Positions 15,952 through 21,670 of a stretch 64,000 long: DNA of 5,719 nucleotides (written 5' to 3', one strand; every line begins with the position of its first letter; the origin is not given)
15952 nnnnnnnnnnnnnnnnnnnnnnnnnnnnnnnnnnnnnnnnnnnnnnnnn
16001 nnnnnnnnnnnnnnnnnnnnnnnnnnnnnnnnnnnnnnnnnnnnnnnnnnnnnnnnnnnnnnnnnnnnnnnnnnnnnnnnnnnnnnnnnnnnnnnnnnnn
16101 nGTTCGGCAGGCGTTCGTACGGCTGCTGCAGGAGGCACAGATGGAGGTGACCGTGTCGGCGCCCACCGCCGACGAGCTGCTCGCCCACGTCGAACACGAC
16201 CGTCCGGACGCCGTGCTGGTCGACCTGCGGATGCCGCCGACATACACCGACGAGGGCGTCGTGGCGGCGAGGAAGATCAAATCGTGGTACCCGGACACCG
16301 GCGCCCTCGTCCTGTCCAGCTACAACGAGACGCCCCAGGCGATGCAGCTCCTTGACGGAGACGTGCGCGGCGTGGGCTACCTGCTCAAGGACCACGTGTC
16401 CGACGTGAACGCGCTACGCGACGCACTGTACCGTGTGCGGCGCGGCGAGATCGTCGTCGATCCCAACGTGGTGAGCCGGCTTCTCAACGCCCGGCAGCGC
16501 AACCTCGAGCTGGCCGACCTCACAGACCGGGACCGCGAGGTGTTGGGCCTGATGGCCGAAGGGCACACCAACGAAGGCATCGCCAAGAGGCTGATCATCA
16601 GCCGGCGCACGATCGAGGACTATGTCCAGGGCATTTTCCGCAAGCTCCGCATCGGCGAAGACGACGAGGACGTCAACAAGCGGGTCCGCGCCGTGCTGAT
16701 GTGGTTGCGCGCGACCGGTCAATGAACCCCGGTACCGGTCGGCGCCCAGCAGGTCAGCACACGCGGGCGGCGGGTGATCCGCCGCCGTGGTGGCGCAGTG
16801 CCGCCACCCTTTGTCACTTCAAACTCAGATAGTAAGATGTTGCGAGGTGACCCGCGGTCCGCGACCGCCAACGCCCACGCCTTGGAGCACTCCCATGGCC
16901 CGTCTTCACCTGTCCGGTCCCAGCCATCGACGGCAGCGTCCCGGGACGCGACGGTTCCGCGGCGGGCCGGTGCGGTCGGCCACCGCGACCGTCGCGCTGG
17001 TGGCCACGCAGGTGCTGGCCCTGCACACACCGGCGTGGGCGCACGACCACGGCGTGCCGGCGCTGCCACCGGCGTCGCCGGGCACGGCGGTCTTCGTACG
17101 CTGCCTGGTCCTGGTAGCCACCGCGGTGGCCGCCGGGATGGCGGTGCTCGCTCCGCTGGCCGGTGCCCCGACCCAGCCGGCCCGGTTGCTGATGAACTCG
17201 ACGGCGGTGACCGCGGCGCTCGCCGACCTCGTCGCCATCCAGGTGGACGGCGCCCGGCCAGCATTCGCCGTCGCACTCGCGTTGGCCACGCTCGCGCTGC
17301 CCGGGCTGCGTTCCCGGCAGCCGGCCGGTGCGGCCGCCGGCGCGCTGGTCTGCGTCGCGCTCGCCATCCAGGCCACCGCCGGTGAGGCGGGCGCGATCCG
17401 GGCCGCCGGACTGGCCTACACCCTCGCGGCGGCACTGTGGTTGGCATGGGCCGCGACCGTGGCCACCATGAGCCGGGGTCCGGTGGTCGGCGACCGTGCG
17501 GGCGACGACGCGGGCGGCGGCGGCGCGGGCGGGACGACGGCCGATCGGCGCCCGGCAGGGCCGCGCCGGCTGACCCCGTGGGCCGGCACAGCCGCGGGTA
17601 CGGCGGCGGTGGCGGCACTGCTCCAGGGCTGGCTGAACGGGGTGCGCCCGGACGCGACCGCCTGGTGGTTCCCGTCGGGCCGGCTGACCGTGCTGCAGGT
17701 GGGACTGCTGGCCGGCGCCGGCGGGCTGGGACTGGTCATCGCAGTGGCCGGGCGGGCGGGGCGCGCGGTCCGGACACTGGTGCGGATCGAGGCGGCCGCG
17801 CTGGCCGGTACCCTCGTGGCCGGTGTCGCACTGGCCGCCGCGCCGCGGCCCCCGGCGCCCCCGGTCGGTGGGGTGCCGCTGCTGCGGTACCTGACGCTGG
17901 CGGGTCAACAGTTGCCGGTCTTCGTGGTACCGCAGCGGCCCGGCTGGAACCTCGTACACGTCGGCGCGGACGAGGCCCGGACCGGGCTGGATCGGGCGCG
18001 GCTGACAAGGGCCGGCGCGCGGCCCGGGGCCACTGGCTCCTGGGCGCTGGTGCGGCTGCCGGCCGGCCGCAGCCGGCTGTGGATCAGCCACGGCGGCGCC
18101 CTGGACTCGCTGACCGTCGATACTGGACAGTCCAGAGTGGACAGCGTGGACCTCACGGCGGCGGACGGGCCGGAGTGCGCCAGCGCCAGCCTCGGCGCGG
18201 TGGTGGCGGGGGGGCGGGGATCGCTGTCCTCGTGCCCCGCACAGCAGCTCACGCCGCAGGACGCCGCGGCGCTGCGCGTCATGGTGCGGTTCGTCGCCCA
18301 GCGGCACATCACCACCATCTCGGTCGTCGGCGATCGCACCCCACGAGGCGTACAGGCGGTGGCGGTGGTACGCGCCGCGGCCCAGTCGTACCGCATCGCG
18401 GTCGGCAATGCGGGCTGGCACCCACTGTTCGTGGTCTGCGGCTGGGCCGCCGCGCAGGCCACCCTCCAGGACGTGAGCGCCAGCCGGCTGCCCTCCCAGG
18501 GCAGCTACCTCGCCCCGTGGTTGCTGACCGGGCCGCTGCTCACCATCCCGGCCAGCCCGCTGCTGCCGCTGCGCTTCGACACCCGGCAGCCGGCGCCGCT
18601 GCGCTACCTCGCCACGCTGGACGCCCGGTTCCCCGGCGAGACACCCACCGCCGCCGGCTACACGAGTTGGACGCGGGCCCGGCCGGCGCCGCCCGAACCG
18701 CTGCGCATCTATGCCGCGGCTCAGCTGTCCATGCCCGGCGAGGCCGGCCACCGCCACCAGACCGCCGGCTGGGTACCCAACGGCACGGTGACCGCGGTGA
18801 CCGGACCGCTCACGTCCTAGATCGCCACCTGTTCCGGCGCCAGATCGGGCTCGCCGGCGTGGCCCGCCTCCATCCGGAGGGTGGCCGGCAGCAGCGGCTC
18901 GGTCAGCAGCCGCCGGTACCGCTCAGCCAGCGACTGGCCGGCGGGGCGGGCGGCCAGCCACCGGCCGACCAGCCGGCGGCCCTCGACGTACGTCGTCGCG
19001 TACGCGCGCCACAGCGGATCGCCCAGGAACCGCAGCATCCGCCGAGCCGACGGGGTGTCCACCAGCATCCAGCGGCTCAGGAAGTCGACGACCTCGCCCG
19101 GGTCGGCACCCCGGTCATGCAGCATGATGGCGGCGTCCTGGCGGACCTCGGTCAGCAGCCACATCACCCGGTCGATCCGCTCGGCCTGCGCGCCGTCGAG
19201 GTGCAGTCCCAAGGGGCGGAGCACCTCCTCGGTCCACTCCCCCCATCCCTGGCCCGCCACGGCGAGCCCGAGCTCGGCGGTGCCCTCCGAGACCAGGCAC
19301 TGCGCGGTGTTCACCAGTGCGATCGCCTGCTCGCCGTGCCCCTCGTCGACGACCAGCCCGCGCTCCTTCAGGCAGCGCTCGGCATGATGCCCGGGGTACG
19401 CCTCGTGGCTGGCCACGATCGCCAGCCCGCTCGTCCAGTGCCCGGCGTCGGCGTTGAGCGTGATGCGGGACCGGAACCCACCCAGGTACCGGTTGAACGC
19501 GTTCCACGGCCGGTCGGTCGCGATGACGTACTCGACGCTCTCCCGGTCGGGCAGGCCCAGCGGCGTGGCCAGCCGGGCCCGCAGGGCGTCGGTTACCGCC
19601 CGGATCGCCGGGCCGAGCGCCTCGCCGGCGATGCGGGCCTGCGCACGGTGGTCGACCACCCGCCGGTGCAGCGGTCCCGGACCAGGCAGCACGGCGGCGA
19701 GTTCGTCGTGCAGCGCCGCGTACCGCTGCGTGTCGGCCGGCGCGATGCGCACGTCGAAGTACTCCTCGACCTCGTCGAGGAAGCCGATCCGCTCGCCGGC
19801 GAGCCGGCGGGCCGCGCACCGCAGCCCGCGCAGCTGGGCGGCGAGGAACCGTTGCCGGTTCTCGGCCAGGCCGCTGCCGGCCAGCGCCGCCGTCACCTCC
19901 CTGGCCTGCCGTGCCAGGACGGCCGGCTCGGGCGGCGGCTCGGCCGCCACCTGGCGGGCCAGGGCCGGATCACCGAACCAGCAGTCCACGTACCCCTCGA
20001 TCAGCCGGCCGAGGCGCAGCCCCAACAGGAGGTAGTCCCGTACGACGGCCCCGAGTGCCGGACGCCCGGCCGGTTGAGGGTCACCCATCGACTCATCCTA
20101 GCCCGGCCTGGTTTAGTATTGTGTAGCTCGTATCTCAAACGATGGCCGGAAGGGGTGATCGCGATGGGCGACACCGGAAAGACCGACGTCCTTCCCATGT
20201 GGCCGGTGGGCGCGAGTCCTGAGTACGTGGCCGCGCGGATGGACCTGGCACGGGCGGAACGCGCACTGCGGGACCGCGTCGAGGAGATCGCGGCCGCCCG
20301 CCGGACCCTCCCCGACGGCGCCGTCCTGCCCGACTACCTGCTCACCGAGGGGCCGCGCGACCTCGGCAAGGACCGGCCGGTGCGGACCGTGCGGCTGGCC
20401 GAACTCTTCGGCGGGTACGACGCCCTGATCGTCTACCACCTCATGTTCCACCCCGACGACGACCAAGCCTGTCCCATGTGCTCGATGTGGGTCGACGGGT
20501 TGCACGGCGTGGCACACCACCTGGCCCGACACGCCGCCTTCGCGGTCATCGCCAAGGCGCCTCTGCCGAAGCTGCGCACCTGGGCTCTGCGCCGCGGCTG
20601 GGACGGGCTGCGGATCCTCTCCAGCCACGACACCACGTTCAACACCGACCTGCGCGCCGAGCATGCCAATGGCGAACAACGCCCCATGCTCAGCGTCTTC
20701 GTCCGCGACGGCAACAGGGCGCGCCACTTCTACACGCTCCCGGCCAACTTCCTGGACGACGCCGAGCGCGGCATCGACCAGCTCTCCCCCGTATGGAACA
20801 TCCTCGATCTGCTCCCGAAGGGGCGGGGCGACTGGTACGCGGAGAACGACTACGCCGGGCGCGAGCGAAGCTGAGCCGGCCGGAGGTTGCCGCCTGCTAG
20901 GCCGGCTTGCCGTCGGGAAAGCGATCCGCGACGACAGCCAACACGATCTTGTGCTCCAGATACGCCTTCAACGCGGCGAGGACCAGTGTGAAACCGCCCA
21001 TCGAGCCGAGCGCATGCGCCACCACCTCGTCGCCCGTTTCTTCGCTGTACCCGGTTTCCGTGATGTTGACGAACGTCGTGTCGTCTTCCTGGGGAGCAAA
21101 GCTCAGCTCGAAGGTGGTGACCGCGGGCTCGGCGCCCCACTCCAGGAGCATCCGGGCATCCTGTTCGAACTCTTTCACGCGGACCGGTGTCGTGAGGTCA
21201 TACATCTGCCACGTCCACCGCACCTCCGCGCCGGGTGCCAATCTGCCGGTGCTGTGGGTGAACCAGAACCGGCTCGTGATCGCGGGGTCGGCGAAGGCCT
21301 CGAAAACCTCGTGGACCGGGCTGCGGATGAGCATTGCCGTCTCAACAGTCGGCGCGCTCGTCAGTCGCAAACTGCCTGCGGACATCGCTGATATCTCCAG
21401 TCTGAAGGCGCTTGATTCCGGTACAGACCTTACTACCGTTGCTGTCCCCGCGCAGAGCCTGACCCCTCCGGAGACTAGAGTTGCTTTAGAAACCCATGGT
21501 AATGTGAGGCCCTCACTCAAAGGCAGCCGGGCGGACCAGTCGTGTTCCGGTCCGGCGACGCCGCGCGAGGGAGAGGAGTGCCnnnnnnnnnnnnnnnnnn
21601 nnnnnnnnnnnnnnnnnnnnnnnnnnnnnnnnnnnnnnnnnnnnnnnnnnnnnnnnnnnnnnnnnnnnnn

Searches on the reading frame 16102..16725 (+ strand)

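Call 53: search_protein_families(library=pfam, proteins=[window:16102-16725:+], max_evalue=1)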
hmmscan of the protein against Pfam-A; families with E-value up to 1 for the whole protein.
window:16102-16725:+ (207 aa): 9 families
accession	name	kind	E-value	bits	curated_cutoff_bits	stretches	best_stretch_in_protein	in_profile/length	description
PF00196.25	GerE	-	9.5e-13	48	23.5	1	140-186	3-49/57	Bacterial regulatory proteins, luxR family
PF00072.30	Response_reg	-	3.2e-11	43.8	30.2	1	1-98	10-101/111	Response regulator receiver domain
PF04545.22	Sigma70_r4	-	0.0013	18.7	24.1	1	137-183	2-49/50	Sigma-70, region 4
PF13384.12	HTH_23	-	0.0046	17.2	24.6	1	146-175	9-38/50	Homeodomain-like domain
PF08281.18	Sigma70_r4_2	-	0.0071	16.4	25.7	1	137-176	8-48/54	Sigma-70, region 4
PF13551.12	HTH_29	-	0.014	15.9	28.1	1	147-175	4-33/64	Winged helix-turn helix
PF13560.12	HTH_31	-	0.028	15.2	27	0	152-177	12-37/64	Helix-turn-helix domain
PF06819.16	Arc_PepC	-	0.063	13.9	23.4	1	103-162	37-94/110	Archaeal Peptidase A24 C-terminal Domain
PF02796.21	HTH_7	-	0.19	12.4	23.8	1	146-171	13-38/45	Helix-turn-helix domain of resolvase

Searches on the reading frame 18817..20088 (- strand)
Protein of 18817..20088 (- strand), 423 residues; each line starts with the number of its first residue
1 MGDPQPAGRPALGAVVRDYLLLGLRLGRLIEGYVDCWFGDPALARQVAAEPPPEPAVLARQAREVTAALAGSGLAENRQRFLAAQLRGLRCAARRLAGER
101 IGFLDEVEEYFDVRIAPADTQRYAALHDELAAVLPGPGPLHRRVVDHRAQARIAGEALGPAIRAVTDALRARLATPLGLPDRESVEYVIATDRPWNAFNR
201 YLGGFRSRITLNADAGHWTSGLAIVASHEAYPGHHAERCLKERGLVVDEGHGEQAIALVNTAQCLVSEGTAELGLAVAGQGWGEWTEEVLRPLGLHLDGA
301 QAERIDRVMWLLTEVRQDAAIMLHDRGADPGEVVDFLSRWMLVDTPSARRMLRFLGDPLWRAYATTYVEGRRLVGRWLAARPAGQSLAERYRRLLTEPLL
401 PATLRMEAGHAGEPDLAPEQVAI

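Call 27: search_protein_families(library=pfam, proteins=[window:18817-20088:-], max_evalue=0.01)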
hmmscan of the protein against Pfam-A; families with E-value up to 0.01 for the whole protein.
window:18817-20088:- (423 aa): 0 families

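Call 43: search_solved_structures(query=window:18817-20088:-, max_evalue=1)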
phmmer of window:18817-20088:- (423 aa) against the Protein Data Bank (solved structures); distinct sequences matched with E-value up to 1: 0.

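Call 53: search_protein_families(library=pfam, proteins=[window:18817-20088:-], max_evalue=1)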
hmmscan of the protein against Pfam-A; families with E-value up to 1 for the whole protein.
window:18817-20088:- (423 aa): 1 family
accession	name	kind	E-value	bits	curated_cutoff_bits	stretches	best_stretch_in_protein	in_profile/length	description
PF05960.17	DUF885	-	0.015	15.4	32.4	1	219-373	358-492/532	Bacterial protein of unknown function (DUF885)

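Call 70: find_homologous_proteins(query=window:18817-20088:-)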
Query window:18817-20088:- (423 aa): 3650 proteins with E <= 0.001 among 8000 candidates; the best 120 are listed.
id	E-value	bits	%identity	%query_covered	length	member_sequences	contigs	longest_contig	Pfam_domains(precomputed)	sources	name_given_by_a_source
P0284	9.8e-274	926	99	100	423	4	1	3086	-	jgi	jgi:hypothetical protein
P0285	7.6e-192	656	76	93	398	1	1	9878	-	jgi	jgi:hypothetical protein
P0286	3.3e-190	651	75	95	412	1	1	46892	-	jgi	jgi:hypothetical protein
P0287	1.6e-181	622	72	94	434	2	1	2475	-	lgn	-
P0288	1.5e-175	603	70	93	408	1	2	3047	-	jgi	jgi:hypothetical protein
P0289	2.0e-173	596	69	93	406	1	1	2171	-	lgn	-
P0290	8.1e-171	587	69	94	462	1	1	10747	-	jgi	jgi:hypothetical protein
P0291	1.1e-165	570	66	95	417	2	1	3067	-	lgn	-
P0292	6.7e-164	564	66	92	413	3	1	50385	-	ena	-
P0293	3.6e-162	558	67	96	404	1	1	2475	-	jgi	jgi:hypothetical protein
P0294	8.1e-162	557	66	93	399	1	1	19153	PF05960.18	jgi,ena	-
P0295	3.3e-156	539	63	93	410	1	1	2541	-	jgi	jgi:hypothetical protein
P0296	1.5e-153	530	63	92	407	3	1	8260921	-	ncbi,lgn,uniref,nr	ncbi:DUF885 domain-containing protein [Spirillospora sp. NBC_01491]|uniref:DUF885 domain-containing 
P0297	1.9e-153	530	62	95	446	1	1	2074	-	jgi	jgi:hypothetical protein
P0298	1.1e-147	511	62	93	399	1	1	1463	-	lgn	-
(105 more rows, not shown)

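Call 89: predict_structure(alignment_id=A2)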
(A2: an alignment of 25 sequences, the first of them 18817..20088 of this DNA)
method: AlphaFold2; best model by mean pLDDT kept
length: 423 residues; sequences in the alignment: 25
mean_pLDDT: 92.0   pTM: 0.91
mean pLDDT of the five models: 92.0, 91.6, 91.3, 91.0, 90.6
residues with pLDDT >= 90: 359; 70-90: 39; 50-70: 7; < 50: 18
segments of 3 or more residues with pLDDT < 50: 1-7, 412-415, 417-423
pLDDT, mean of each block of 10 residues (from residue 1): 44 92 97 94 97 98 98 96 98 97 96 94 97 93 91 94 97 94 97 89 97 87 95 97 97 96 97 89 95 95 93 95 97 97 92 89 93 95 93 97 91 47 44
secondary structure, 60 per line:
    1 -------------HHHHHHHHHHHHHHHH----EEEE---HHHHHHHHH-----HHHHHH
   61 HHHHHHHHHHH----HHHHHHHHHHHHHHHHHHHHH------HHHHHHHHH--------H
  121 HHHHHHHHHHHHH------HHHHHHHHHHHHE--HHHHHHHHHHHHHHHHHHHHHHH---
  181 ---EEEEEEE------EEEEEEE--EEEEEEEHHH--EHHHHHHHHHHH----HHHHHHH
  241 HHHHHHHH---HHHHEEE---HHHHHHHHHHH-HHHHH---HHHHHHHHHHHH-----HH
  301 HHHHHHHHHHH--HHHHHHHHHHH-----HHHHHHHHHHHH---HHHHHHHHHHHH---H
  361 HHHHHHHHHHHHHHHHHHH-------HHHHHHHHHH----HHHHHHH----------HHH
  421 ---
elements in order: H14-29 E34-37 H41-49 H55-71 H76-96 H103-111 H120-133 H140-151 H155-177 E184-190 E197-203 E206-212 H219-229 H234-248 H252-255 E256-258 H262-272 H274-278 H282-293 H299-311 H314-324 H330-341 H345-356 H360-379 H387-396 H401-407

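Call 91: fold_search(model_id=the predicted structure, library=pdb)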
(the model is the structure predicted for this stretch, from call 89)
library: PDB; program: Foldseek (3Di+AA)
matches with E <= 10: 133; with E <= 0.001: 4
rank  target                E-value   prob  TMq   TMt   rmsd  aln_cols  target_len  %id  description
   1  3o0y_B                4.6e-06  1.00  0.53  0.40  12.2       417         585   16  The crystal structure of the putative lipoprotein from Colwellia psychrerythraea (released 2010-09-22)
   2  3o0y_A                6.2e-06  1.00  0.52  0.39  12.5       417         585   16  The crystal structure of the putative lipoprotein from Colwellia psychrerythraea (released 2010-09-22)
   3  3iuk_B                8.8e-05  1.00  0.49  0.39  13.0       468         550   16  Crystal structure of putative bacterial protein of unknown function (DUF885, PF05960.1, ) from Arthrobacter aurescens  (released 2009-10-27)
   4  3u24                  9.2e-05  1.00  0.50  0.40  13.1       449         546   13  The structure of a putative lipoprotein of unknown function from Shewanella oneidensis. (released 2012-05-09)
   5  5giv_C                1.8e-03  1.00  0.45  0.39  14.0       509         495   15  Crystal structure of M32 carboxypeptidase from Deinococcus radiodurans R1 (released 2017-07-12)
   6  7z6s_C                3.6e-03  1.00  0.34  0.42  14.0       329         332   13  MATCAP bound to a human 14 protofilament microtubule (released 2022-05-11)
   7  9n7d_A                4.4e-02  0.82  0.34  0.24  15.9       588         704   11  Structure of the Rattus norvegicus ACE2 receptor bound HsItaly2011 RBD complex (released 2025-08-27)
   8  9qap_A                6.5e-02  0.92  0.39  0.31  15.9       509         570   13  Human angiotensin-1 converting enzyme C-domain in complex with quinaprilat (released 2025-09-03)
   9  4ka7_A                8.5e-02  0.92  0.41  0.28  17.1       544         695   11  Structure of Organellar OligoPeptidase (E572Q) in complex with an endogenous substrate (released 2013-09-18)
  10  7fc3_A                1.1e-01  0.63  0.32  0.25  17.3       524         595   12  structure of NL63 receptor-binding domain complexed with horse ACE2 (released 2021-09-22)
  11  8yf2_A                1.2e-01  0.60  0.32  0.26  17.0       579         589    9  Cryo-EM structure of SARS-CoV-2 prototype RBD in complex with raccoon dog ACE2 (local refinement) (released 2024-10-23)
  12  9elf_C                1.6e-01  0.72  0.35  0.28  13.3       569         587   11  Cryo-EM structure of SARS-CoV-2 Omicron KP.3.1.1 spike protein in complex with human ACE2 (released 2025-05-28)
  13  4ka8                  1.8e-01  0.69  0.39  0.27  17.3       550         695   11  Structure of Organellar OligoPeptidase (released 2013-09-18)
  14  6tt1_B                2.9e-01  0.44  0.33  0.26  13.7       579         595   11  Crystal structure of 'Res_S2 mutant human Angiotensin-1 converting enzyme N-domain in complex with 33RE. (released 2020-04-01)
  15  9bng_E                2.9e-01  0.41  0.32  0.25  16.9       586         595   11  SARS-CoV-2 spike HexaPro protein in complex with T18A trimeric antagonist (released 2025-08-27)
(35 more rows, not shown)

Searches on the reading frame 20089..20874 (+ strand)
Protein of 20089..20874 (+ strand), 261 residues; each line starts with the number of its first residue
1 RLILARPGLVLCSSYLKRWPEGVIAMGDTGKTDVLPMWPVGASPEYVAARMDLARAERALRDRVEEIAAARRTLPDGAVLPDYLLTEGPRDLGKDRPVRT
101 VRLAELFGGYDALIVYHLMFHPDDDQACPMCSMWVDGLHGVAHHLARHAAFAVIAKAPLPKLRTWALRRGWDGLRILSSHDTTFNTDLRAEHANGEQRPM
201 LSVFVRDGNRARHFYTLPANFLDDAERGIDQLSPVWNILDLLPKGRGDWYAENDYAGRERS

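Call 53: search_protein_families(library=pfam, proteins=[window:20089-20874:+], max_evalue=1)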
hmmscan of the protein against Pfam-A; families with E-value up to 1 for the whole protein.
window:20089-20874:+ (261 aa): 3 families
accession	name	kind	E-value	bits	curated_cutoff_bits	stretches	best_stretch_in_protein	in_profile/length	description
PF05988.18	DUF899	-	2.4e-45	155.3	27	1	39-249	5-211/224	Bacterial protein of unknown function (DUF899)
PF23214.1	SH3_CYT4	-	0.041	14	27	1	192-216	12-36/73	Mitochondrial protein cyt-4 SH3 domain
PF23320.1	Zn_SUZ12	-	0.071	13.3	28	1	123-151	21-50/70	Polycomb protein SUZ12-like, Zn domain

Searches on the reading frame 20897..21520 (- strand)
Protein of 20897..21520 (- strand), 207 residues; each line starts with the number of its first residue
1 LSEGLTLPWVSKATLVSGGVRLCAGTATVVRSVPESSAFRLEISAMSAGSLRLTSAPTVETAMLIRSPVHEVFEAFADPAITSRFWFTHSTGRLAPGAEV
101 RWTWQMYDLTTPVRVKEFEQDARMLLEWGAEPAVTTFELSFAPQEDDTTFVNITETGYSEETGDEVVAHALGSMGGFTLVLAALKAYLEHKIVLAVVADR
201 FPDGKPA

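Call 53: search_protein_families(library=pfam, proteins=[window:20897-21520:-], max_evalue=1)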
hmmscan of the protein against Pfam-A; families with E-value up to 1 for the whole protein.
window:20897-21520:- (207 aa): 2 families
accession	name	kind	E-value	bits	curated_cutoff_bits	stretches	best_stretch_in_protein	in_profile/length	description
PF08327.17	AHSA1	-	3.6e-12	47.1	22.1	1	67-189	2-125/125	Activator of Hsp90 ATPase homolog 1-like protein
PF10604.15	Polyketide_cyc2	-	8.7e-05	23.3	27.4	1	58-189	3-142/142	Polyketide cyclase / dehydrase and lipid transport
